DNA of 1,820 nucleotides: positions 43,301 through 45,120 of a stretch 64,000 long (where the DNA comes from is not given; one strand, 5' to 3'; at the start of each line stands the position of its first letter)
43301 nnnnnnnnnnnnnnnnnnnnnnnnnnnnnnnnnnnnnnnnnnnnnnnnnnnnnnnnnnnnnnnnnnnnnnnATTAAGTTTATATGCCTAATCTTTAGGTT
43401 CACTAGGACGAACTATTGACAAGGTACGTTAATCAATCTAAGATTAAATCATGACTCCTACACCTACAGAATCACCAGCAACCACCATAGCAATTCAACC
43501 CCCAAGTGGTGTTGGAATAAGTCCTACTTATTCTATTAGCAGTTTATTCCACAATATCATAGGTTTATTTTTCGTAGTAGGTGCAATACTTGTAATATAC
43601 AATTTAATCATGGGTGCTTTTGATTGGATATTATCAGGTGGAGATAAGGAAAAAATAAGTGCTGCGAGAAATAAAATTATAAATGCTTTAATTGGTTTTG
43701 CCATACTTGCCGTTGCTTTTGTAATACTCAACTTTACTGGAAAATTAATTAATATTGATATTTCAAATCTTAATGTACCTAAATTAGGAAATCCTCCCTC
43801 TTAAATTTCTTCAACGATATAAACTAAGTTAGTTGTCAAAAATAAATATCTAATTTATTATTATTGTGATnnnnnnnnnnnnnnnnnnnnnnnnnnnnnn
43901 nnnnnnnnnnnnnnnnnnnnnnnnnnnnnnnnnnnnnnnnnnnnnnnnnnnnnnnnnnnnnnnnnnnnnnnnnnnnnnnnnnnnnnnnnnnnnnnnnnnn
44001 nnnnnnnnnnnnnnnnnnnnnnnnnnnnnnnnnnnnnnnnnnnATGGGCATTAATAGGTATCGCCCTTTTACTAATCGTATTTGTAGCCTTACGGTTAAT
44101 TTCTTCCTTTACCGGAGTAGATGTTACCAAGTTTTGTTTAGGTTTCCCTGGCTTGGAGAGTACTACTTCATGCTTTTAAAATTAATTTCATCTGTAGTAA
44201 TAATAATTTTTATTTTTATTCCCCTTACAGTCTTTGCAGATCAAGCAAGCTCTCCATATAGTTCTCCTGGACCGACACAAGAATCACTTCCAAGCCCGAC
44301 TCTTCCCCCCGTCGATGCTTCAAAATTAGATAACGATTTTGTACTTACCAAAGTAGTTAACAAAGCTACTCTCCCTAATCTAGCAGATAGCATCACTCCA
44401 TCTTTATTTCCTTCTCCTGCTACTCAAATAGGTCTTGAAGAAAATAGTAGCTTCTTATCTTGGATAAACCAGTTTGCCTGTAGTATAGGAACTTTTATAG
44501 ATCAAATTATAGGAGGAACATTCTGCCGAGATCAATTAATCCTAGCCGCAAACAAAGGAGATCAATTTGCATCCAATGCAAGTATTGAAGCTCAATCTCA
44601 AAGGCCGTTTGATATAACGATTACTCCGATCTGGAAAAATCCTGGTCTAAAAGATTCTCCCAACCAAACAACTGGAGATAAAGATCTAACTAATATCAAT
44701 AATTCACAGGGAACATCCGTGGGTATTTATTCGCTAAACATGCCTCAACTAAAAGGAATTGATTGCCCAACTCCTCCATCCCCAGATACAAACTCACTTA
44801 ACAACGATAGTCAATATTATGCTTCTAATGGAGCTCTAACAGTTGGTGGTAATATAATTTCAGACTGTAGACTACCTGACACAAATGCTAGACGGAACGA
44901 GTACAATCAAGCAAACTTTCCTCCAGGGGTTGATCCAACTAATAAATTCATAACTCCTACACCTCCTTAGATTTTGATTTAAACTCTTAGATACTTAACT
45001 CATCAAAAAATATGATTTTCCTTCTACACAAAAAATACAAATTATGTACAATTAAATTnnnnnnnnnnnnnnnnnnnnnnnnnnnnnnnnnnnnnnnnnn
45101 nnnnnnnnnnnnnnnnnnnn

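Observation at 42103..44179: Five consecutive VirB2/TrbC-like pilin-fold genes, one an internal tandem duplication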

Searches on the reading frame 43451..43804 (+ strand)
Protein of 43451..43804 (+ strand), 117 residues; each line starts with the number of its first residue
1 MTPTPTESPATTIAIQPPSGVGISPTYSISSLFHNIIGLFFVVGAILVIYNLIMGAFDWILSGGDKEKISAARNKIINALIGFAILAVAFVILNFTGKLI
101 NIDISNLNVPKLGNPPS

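Call 3: search_protein_families(library=pfam, proteins=[window:43451-43804:+], max_evalue=1)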
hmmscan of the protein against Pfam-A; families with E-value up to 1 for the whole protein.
window:43451-43804:+ (117 aa): 6 families
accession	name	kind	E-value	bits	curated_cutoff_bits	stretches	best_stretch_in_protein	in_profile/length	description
PF18895.5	T4SS_pilin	-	3.3e-07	30.7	26.6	1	32-95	8-70/71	Type IV secretion system pilin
PF01292.26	Ni_hydr_CYTB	-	0.0096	16.1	30.1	1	27-100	40-121/179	Prokaryotic cytochrome b561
PF09980.14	DUF2214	-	0.019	15.3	34.1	1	26-93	70-137/147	Predicted membrane protein (DUF2214)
PF19607.4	DUF6112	-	0.044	14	25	1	33-91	16-75/88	Family of unknown function (DUF6112)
PF20563.3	DUF6773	-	0.11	12.7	27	1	39-96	53-108/163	Family of unknown function (DUF6773)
PF19297.4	QcrA_N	-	0.11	12.3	27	1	42-104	61-126/222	QcrA subunit N-terminal region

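Call 34: find_homologous_proteins(query=A2, max_evalue=0.001)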
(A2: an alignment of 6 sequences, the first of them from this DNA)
Query A2 (6 sequences) (117 aa, profile of the alignment): 568 proteins with E <= 0.001 among 4751 candidates; the best 120 are listed.
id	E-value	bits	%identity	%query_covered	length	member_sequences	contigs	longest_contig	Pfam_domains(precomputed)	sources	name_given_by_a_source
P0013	1.6e-32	130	100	100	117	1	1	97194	PF18895.6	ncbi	-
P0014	4.9e-26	109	34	76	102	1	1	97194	PF18895.6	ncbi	-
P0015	1.8e-25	107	48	88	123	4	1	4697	PF18895.6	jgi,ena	-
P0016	2.3e-25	107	46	81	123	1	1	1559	PF18895.6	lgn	-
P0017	3.5e-25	106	42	83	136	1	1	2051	PF18895.6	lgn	-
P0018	4.6e-25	106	47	80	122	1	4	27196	PF18895.6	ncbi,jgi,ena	-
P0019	5.3e-25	105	43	91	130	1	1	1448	PF18895.6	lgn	-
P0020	1.1e-24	104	45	88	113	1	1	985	PF18895.6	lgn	-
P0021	1.2e-24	104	43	91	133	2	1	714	PF18895.6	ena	-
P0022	1.2e-24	104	48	66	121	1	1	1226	PF18895.6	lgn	-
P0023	1.3e-24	104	44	79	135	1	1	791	PF18895.6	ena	-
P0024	1.3e-24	104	49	90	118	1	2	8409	PF18895.6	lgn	-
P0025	1.4e-24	104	45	100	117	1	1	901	PF18895.6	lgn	-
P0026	1.6e-24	104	43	94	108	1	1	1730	PF18895.6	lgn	-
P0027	2.4e-24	103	43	90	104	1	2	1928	PF18895.6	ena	-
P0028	2.4e-24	103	45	87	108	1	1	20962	PF18895.6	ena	-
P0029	2.8e-24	103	46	88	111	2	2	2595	PF18895.6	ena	-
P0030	3.3e-24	103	47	88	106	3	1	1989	PF18895.6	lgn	-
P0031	3.4e-24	103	45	71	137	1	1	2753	PF18895.6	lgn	-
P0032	3.5e-24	103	53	65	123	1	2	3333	PF18895.6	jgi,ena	-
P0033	3.6e-24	103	46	91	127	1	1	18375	PF18895.6,PF27259.1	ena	-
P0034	3.6e-24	103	42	95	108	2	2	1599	PF18895.6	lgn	-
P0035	4.0e-24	103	43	88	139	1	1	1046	PF18895.6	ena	-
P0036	5.4e-24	102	43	100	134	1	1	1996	PF18895.6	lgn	-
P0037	5.8e-24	102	44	94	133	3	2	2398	PF18895.6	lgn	-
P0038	8.5e-24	101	48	71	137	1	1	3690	PF18895.6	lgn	-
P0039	9.1e-24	101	47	71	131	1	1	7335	PF18895.6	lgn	-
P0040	9.4e-24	101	42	95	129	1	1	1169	PF18895.6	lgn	-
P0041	1.0e-23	101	49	76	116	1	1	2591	PF18895.6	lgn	-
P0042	1.2e-23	101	57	54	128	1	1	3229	PF18895.6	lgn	-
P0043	1.4e-23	101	46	91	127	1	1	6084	PF18895.6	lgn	-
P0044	1.4e-23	101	41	90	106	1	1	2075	PF18895.6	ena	-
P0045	1.5e-23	101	50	85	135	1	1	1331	PF18895.6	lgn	-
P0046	2.0e-23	100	48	94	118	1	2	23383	PF18895.6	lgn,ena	-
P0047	2.1e-23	100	43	93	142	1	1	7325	PF18895.6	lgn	-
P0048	2.4e-23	100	45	94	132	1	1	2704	PF18895.6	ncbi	-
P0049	2.5e-23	100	46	85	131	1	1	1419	PF18895.6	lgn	-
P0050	2.5e-23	100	43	71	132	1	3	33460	PF18895.6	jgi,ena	-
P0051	2.9e-23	100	44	88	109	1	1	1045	PF18895.6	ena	-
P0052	3.1e-23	100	43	85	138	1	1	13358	PF18895.6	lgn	-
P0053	3.4e-23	100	44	91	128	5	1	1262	PF18895.6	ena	-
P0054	3.5e-23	100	43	97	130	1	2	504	PF18895.6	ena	-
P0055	3.7e-23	99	45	86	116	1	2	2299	PF18895.6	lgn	-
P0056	3.7e-23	99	44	91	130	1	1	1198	PF18895.6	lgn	-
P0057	4.0e-23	99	44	76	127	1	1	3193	PF18895.6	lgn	-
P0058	4.1e-23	99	49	65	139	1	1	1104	PF18895.6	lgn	-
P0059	4.2e-23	99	41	80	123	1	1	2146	PF18895.6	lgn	-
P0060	4.2e-23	99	44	74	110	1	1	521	PF18895.6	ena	-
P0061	4.7e-23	99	43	90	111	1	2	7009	PF18895.6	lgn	-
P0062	4.7e-23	99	56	89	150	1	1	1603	PF18895.6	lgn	-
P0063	4.7e-23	99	52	56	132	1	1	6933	PF18895.6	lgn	-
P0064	5.0e-23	99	46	71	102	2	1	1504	PF18895.6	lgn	-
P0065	5.0e-23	99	46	100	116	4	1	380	PF18895.6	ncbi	-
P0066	5.2e-23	99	44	91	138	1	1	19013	PF18895.6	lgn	-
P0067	5.7e-23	99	49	85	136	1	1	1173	PF18895.6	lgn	-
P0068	6.7e-23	99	43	93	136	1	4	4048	PF18895.6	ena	-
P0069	6.9e-23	99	43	91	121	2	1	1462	PF18895.6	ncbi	-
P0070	7.5e-23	98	43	91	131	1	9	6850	PF18895.6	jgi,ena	-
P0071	7.6e-23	98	47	91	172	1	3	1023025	PF18895.6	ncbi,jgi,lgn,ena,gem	-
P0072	7.7e-23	98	46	77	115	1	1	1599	PF18895.6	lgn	-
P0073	7.7e-23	98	43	94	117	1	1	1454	PF18895.6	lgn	-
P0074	7.7e-23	98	41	84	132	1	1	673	PF18895.6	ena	-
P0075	8.4e-23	98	43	85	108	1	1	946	PF18895.6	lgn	-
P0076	8.7e-23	98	45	92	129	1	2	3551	PF18895.6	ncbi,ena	-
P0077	8.8e-23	98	50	88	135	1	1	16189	PF18895.6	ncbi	-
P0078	9.1e-23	98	46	85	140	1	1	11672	PF18895.6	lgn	-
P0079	9.3e-23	98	39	91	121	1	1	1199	PF18895.6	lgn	-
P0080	1.1e-22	98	43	86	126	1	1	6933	PF18895.6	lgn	-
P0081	1.1e-22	98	53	56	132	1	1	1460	PF18895.6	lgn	-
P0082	1.1e-22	98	44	92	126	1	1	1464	PF18895.6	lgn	-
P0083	1.2e-22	98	43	87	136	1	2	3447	PF18895.6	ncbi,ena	-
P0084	1.2e-22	98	42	97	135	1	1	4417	PF18895.6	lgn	-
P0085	1.2e-22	98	44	92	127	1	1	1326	PF18895.6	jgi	jgi:hypothetical protein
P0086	1.2e-22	98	50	91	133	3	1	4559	PF18895.6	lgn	-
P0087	1.3e-22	98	42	91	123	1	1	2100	PF18895.6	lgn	-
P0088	1.4e-22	98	46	71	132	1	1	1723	PF18895.6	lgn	-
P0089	1.4e-22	98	43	90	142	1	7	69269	PF18895.6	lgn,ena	-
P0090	1.4e-22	98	43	90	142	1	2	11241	PF18895.6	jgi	-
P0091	1.4e-22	98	51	65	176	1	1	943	PF18895.6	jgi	-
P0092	1.5e-22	98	41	91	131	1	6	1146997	PF18895.6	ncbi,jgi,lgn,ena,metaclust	jgi:hypothetical protein|metaclust:\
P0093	1.5e-22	98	42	94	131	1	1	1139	PF18895.6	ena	-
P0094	1.5e-22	98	43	90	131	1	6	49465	PF18895.6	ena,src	-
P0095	1.5e-22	98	43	90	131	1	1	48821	PF18895.6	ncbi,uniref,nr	ncbi:hypothetical protein A2867_04930 [Candidatus Daviesbacteria bacterium RIFCSPHIGHO2_01_FULL_40_1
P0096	1.5e-22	98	38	91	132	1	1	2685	PF18895.6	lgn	-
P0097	1.5e-22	98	49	85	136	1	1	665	PF18895.6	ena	-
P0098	1.6e-22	97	46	94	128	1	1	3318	PF18895.6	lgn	-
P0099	1.9e-22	97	44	92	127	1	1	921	PF18895.6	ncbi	-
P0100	1.9e-22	97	42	92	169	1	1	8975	PF18895.6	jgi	-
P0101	2.0e-22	97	46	77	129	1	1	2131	PF18895.6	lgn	-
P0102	2.0e-22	97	48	88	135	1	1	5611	PF18895.6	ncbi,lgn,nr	ncbi:hypothetical protein M1437_00490 [Patescibacteria group bacterium]|nr:hypothetical protein [Pat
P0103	2.0e-22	97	45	90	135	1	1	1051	PF18895.6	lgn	-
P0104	2.1e-22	97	43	74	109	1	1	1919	PF18895.6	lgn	-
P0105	2.3e-22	97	44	91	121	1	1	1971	PF18895.6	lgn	-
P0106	2.4e-22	97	47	62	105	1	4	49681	PF18895.6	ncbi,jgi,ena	-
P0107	2.4e-22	97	46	71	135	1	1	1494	PF18895.6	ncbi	-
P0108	2.4e-22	97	44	84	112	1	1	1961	PF18895.6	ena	-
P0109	2.5e-22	97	42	86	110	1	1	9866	PF18895.6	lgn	-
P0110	2.6e-22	97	40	91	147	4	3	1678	PF18895.6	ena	-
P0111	2.7e-22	97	49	68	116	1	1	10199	PF18895.6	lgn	-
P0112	2.9e-22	97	41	85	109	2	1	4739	PF18895.6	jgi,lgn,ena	-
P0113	3.0e-22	97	39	84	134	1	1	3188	PF18895.6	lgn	-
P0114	3.4e-22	96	43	90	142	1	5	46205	PF18895.6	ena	-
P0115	3.4e-22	96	43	90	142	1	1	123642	PF18895.6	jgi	-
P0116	3.4e-22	96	42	94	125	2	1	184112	PF18895.6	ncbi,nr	ncbi:hypothetical protein HYT18_01275 [Candidatus Microgenomates bacterium]|nr:hypothetical protein 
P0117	3.5e-22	96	43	90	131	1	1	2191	PF18895.6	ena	-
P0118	3.5e-22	96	40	93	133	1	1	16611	PF18895.6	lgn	-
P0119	3.7e-22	96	45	70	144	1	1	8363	PF18895.6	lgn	-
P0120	3.9e-22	96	42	91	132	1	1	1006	PF18895.6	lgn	-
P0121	4.3e-22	96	39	81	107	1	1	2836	PF18895.6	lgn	-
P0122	5.0e-22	96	48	91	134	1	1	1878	PF18895.6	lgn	-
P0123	6.0e-22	96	45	84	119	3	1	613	PF18895.6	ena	-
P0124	6.0e-22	96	42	97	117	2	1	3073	PF18895.6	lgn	-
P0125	6.2e-22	96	44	85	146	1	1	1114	PF18895.6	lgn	-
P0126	6.2e-22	96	39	88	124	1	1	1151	PF18895.6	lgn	-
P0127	7.0e-22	95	44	91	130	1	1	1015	PF18895.6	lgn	-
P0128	7.1e-22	95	41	94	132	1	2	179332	PF18895.6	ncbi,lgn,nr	ncbi:hypothetical protein HYW41_00715 [Candidatus Daviesbacteria bacterium]|nr:hypothetical protein 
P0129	7.2e-22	95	42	88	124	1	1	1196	PF18895.6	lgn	-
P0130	7.4e-22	95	50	91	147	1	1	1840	PF18895.6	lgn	-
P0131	7.4e-22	95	45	81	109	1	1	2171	PF18895.6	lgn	-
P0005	7.5e-22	95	41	85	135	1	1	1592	PF18895.6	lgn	-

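Call 35: search_solved_structures(query=A2, max_evalue=10, show_alignments=2)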
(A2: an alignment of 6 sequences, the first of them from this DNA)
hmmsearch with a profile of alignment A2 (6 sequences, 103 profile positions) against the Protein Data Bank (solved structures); distinct sequences matched with E-value up to 10: 0.

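Call 38: search_protein_families(library=pfam, alignment_id=A3, max_evalue=0.01)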
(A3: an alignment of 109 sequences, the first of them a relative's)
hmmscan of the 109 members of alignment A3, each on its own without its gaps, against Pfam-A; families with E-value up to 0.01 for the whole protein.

A. member 1, P0013 (117 aa): 2 families
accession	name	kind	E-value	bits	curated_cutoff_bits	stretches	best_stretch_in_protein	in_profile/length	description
PF18895.5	T4SS_pilin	-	3.3e-07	30.7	26.6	1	32-95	8-70/71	Type IV secretion system pilin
PF01292.26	Ni_hydr_CYTB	-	0.0096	16.1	30.1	0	27-100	40-121/179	Prokaryotic cytochrome b561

B. families by the number of members that match (of 109 scanned): 25 families
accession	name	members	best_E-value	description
PF18895.5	T4SS_pilin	109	9.7e-13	Type IV secretion system pilin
PF19607.4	DUF6112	47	7e-05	Family of unknown function (DUF6112)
PF06664.17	WLS-like_TM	10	0.0029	Wntless-like, transmembrane domain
PF04956.18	TrbC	8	0.00032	TrbC/VIRB2 pilin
PF04290.18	DctQ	8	0.0032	Tripartite ATP-independent periplasmic transporters, DctQ component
PF19297.4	QcrA_N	7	0.00064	QcrA subunit N-terminal region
PF06687.17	SUR7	7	0.0021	SUR7/PalI family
PF19865.4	DUF6338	6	0.00055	Family of unknown function (DUF6338)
PF13491.11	FtsK_4TM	5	0.00029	4TM region of DNA translocase FtsK/SpoIIIE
PF20970.2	MASE10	4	0.00042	MASE10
PF05987.18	DUF898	3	0.0035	Bacterial protein of unknown function (DUF898)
PF24380.1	DUF7536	2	0.0029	Family of unknown function (DUF7536)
PF00902.23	TatC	2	0.0043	Sec-independent protein translocase protein (TatC)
PF03600.22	CitMHS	2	0.0047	Citrate transporter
PF09933.14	DUF2165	2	0.0055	Predicted small integral membrane protein (DUF2165)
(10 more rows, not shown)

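Call 39: predict_structure(alignment_id=A3)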
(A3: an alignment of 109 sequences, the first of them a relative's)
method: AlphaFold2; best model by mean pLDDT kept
length: 117 residues; sequences in the alignment: 109
mean_pLDDT: 80.1   pTM: 0.59
mean pLDDT of the five models: 80.1, 79.0, 78.7, 78.2, 76.9
residues with pLDDT >= 90: 58; 70-90: 15; 50-70: 42; < 50: 2
segments of 3 or more residues with pLDDT < 50: none
pLDDT, mean of each block of 10 residues (from residue 1): 54 61 64 90 98 98 97 98 97 87 55 54
secondary structure, 60 per line:
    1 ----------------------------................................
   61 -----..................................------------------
elements in order: H29-60 H66-99

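Call 41: fold_search(model_id=the predicted structure, library=pdb)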
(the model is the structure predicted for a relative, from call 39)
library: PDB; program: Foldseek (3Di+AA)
matches with E <= 10: 108; with E <= 0.001: 0
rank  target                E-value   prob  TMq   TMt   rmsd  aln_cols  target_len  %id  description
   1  7egm_A                1.3e+00  0.30  0.35  0.37   9.3        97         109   14  The SRM module of SWI/SNF-nucleosome complex (released 2022-01-12)
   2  4j9z_B                1.4e+00  0.89  0.48  0.57   2.8        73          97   12  Calcium-calmodulin complexed with the calmodulin binding domain from a small conductance potassium channel splice vari (released 2013-03-27)
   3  5wbx_B                1.6e+00  0.85  0.51  0.61   3.0        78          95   12  Structural insights into the potency of SK/IK channel positive modulators (released 2017-12-20)
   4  9vub_A                1.7e+00  0.87  0.56  0.19   2.0        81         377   10  channel C complex with 3 (released 2026-03-11)
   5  6czq_B                1.7e+00  0.85  0.51  0.61   3.0        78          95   12  A V-to-F substitution in SK2 channels causes Ca2+ hypersensitivity and improves locomotion in a C. elegans ALS model (released 2018-08-01)
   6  9vub_C                2.0e+00  0.84  0.56  0.19   2.1        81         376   10  channel C complex with 3 (released 2026-03-11)
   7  4gyc_B                2.1e+00  0.18  0.22  0.38   4.8        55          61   16  Structure of the SRII(D75N mutant)/HtrII Complex in I212121 space group ("U" shape) (released 2013-05-08)
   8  9o51_A                2.2e+00  0.75  0.52  0.19   2.9        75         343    8  Cryo-EM structure of the human SK2-4 chimera/calmodulin channel complex in the Ca2+ free state (released 2025-07-09)
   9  4h63_K                2.5e+00  0.25  0.36  0.42   9.8        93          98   12  Structure of the Schizosaccharomyces pombe Mediator head module (released 2012-10-31)
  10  5jje_B                2.7e+00  0.14  0.24  0.39   5.3        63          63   16  Structure of the SRII/HtrII Complex in I212121 space group ("U" shape) (released 2017-02-15)
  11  2jow_MODEL_1_A        2.9e+00  0.33  0.38  0.48   4.7        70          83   10  Differences in the electrostatic surfaces of the type III secretion needle proteins (released 2007-07-24)
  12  9y5q_A                3.1e+00  0.57  0.53  0.19   3.1        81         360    9  Cryo EM structure of KCa3.1_R355K_I/calmodulin channel in complex with rimtuzalcap (released 2025-10-15)
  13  8vc9_E                3.1e+00  0.47  0.39  0.14   3.3        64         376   14  Hybrid response regulator LvrB from Leptospira / phosphorylated REC form (released 2024-12-18)
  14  5jjn_B                3.1e+00  0.14  0.22  0.39   4.9        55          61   16  Structure of the SRII/HtrII(G83F) Complex in P212121 space group ("V" shape) (released 2017-02-15)
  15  5n9j_V                3.1e+00  0.13  0.29  0.33  10.6        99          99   14  Core Mediator of transcriptional regulation (released 2017-05-17)
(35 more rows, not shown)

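Call 69: search_protein_families(library=ncbifam, proteins=[window:43451-43804:+], max_evalue=0.1)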
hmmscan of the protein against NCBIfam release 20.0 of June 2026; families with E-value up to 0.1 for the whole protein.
window:43451-43804:+ (117 aa): 4 families
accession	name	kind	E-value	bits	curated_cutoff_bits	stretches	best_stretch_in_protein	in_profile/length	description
NF045849.1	ICE_MMCAP2_0565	equivalog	3.7e-05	23.3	40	1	28-95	8-75/80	Mbov_0395 family pilin-like conjugal transfer protein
NF006240.0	PRK08376.1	subfamily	0.0063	15.5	662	1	27-100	423-495/521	putative monovalent cation/H+ antiporter subunit D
NF038392.1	div_DrpB_YedR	equivalog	0.0092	16.3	50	1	46-93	27-74/86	cell division protein DrpB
NF051877.1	lptranacylLit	equivalog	0.014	15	400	1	75-114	17-56/220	lipoprotein intramolecular transacylase Lit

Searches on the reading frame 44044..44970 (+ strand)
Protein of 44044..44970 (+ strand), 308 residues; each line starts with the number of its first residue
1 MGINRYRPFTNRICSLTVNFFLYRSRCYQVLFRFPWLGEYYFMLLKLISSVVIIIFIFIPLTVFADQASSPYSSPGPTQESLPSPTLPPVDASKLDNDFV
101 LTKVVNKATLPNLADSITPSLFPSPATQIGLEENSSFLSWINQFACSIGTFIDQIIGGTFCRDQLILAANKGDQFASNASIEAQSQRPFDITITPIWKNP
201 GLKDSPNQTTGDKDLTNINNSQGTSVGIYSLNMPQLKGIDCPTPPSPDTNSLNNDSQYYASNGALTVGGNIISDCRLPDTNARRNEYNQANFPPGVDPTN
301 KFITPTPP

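Call 3: search_protein_families(library=pfam, proteins=[window:44044-44970:+], max_evalue=1)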
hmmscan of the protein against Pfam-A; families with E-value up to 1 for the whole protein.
window:44044-44970:+ (308 aa): 1 family
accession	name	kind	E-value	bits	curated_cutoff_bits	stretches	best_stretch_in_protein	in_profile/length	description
PF10538.15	ITAM_Cys-rich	-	0.31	11.4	27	1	14-28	6-20/36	Hantavirus ITAM motif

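Call 69: search_protein_families(library=ncbifam, proteins=[window:44170-44970:+], max_evalue=0.1)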
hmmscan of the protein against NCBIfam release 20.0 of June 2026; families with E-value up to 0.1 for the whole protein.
window:44170-44970:+ (266 aa): 0 families
